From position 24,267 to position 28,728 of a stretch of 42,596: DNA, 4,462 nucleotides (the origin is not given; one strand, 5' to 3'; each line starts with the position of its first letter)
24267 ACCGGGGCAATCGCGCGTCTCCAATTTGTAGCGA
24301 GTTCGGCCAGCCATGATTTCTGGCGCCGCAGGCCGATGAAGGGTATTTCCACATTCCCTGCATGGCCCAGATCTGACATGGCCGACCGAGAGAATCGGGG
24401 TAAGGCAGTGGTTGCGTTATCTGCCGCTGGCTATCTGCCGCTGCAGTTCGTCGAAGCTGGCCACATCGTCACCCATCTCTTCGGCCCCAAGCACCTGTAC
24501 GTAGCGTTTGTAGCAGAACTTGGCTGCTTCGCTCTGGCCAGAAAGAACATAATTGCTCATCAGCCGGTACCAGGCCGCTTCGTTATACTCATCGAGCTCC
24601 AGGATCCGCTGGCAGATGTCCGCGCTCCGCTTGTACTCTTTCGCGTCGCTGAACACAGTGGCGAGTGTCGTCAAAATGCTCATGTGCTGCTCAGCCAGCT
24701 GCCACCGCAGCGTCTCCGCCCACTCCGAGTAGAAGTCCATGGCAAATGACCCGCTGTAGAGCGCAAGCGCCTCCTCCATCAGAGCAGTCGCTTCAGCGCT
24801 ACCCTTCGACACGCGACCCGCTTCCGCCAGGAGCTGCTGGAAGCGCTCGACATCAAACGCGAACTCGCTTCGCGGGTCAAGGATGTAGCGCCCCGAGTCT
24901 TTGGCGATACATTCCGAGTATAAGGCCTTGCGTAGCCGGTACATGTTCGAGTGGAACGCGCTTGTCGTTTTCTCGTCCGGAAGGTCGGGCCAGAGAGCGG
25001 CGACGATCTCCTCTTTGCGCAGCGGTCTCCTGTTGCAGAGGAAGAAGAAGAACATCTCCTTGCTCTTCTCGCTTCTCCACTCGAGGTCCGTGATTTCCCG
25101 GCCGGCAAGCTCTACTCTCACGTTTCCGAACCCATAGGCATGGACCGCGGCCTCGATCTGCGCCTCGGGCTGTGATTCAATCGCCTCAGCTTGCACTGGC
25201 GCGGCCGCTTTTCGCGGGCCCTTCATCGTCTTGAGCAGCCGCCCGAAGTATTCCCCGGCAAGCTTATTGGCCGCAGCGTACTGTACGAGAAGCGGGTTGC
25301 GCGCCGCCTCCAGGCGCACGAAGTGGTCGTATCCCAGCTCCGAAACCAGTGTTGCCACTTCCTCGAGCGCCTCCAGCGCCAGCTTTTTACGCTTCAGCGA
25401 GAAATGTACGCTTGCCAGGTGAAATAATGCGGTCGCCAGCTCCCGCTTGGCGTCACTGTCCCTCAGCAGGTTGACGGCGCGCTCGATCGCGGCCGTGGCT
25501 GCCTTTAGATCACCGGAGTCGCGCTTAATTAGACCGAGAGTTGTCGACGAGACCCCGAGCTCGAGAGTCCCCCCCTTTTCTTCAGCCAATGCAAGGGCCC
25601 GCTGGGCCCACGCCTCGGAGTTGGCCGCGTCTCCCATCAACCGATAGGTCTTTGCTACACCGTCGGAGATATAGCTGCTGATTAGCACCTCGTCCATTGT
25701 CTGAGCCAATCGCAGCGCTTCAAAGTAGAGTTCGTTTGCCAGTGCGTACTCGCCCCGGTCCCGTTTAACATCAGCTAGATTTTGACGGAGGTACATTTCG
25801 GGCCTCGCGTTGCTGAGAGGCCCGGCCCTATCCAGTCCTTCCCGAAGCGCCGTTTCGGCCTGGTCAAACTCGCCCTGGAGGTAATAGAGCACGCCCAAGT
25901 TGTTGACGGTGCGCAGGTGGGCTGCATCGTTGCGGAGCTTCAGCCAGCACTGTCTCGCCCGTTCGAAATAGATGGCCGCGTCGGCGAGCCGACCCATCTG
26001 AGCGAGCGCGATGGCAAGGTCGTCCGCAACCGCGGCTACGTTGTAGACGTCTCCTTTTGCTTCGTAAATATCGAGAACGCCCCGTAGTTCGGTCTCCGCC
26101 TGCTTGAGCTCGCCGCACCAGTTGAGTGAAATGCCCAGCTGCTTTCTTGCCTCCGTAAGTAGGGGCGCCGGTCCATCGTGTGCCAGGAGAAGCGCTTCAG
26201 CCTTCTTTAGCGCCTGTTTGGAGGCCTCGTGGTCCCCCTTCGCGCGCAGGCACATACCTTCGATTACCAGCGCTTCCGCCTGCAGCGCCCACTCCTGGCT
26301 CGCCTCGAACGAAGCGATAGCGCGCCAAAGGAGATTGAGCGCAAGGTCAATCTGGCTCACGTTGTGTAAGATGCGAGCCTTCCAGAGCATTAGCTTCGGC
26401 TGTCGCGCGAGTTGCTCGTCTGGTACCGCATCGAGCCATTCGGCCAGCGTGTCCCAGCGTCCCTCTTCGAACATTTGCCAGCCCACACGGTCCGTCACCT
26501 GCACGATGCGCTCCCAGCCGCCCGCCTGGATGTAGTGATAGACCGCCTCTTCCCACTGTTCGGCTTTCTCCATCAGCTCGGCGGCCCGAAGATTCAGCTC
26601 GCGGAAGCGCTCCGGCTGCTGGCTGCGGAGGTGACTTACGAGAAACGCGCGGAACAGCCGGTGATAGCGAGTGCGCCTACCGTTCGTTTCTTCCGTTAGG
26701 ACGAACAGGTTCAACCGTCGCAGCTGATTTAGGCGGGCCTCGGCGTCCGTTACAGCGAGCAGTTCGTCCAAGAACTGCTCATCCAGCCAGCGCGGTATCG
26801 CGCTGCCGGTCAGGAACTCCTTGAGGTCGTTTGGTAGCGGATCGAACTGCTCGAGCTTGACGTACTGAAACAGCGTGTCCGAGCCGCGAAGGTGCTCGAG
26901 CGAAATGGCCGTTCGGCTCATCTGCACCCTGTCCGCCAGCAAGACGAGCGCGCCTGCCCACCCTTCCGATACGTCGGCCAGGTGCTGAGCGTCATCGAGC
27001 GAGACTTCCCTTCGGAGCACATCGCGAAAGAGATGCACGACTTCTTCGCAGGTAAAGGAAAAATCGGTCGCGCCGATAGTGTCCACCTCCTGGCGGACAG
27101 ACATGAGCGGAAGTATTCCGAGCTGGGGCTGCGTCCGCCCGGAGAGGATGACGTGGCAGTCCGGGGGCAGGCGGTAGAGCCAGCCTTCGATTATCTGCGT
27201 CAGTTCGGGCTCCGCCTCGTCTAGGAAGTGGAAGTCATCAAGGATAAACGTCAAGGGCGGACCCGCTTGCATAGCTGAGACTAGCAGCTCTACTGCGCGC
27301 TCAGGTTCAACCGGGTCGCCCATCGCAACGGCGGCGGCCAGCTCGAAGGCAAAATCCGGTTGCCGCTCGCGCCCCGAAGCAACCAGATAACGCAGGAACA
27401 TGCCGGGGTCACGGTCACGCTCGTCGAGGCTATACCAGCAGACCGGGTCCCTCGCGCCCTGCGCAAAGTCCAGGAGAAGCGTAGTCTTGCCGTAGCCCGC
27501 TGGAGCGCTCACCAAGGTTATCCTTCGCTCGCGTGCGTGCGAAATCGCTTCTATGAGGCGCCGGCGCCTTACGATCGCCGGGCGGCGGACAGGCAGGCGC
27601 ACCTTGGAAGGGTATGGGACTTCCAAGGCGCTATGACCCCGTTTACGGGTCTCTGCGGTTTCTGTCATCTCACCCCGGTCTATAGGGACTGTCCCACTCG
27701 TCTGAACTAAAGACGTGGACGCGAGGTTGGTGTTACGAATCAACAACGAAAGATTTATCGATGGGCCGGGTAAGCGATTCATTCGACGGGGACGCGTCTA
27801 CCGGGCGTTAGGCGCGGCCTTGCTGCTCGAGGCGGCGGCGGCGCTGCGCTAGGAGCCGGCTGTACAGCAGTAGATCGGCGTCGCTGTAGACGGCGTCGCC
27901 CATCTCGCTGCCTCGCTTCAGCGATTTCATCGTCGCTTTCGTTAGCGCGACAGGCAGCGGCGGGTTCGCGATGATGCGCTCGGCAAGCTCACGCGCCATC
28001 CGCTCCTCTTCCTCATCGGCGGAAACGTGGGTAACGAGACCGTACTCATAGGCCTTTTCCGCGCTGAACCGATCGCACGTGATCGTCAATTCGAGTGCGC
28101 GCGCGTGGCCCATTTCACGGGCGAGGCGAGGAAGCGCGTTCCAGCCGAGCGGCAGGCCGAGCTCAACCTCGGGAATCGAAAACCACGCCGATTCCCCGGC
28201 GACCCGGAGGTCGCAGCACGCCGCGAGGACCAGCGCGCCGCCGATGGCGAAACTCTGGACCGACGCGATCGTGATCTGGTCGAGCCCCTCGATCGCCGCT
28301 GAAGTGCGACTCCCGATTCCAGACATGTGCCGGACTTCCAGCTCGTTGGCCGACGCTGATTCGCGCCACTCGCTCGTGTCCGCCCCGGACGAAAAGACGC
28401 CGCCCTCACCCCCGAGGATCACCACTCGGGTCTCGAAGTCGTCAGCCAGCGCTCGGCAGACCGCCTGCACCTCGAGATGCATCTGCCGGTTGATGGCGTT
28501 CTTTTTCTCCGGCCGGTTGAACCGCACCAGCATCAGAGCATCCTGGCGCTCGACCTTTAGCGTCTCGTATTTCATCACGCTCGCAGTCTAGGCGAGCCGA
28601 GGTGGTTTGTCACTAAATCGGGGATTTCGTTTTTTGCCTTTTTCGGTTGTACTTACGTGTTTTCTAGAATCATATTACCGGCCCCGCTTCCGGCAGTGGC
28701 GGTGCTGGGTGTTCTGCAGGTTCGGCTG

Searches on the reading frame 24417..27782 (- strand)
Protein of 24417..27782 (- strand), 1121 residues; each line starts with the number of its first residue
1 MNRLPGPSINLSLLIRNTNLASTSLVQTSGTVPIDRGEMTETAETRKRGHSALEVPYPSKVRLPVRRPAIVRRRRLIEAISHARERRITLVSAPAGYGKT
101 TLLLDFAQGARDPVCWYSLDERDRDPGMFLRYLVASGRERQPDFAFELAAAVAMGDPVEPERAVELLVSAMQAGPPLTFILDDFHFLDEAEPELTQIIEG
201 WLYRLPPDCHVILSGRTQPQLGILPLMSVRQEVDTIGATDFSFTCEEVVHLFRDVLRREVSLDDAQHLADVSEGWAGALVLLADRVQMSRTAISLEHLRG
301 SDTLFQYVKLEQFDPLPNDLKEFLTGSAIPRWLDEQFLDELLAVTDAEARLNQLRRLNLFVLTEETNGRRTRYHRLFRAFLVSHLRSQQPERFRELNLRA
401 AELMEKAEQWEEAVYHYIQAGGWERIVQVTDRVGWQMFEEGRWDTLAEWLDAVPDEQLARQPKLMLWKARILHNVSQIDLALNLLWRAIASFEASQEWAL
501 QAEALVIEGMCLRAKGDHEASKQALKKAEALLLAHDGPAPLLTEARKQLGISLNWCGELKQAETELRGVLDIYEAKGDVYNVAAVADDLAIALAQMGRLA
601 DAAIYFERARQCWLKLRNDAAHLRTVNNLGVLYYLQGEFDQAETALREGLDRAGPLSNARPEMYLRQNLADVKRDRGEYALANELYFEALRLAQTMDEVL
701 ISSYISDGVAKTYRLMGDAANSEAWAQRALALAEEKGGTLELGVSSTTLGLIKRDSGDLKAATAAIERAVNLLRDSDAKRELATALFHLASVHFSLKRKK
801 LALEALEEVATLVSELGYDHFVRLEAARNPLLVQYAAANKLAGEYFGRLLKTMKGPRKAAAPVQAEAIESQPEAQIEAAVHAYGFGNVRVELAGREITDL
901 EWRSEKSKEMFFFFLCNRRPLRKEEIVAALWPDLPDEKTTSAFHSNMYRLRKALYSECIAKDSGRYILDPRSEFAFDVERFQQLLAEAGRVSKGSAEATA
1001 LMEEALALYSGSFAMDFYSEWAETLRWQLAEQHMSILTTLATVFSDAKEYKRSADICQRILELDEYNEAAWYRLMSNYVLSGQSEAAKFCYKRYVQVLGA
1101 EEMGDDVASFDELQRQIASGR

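Call 77: search_protein_families(library=pfam, proteins=[window:24417-27782:-], max_evalue=0.00001)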
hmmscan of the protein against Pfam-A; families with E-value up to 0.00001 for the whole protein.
window:24417-27782:- (1121 aa): 8 families
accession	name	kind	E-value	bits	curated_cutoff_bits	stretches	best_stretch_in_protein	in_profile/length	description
PF13424.12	TPR_12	-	2.5e-27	95.3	30.1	4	584-652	4-74/77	Tetratricopeptide repeat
PF03704.23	BTAD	-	4.1e-14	53.6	22.1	1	976-1104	1-131/146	Bacterial transcriptional activator domain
PF13374.12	TPR_10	-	5.8e-12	45.7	27.5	0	624-652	3-31/42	Tetratricopeptide repeat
PF13181.12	TPR_8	-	1.4e-11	44.1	25.7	0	502-528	1-27/34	Tetratricopeptide repeat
PF07719.23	TPR_2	-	4e-11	42.6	27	0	627-651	5-29/34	Tetratricopeptide repeat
PF00515.34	TPR_1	-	5.8e-10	39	27.8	0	627-651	5-29/34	Tetratricopeptide repeat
PF17874.7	TPR_MalT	-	1.3e-09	38.3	45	1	543-695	40-193/336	MalT-like TPR region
PF13191.12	AAA_16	-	4.1e-06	27.8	32.6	0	63-194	2-151/167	AAA ATPase domain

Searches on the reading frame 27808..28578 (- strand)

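Call 77: search_protein_families(library=pfam, proteins=[window:27808-28578:-], max_evalue=0.00001)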
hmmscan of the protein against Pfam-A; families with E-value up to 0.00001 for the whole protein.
window:27808-28578:- (256 aa): 2 families
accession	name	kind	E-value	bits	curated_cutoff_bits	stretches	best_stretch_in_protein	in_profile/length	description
PF00378.25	ECH_1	-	3.1e-41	141.8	27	1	10-244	1-229/251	Enoyl-CoA hydratase/isomerase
PF16113.10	ECH_2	-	8.8e-21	75.2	27.2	1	17-202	3-188/335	Enoyl-CoA hydratase/isomerase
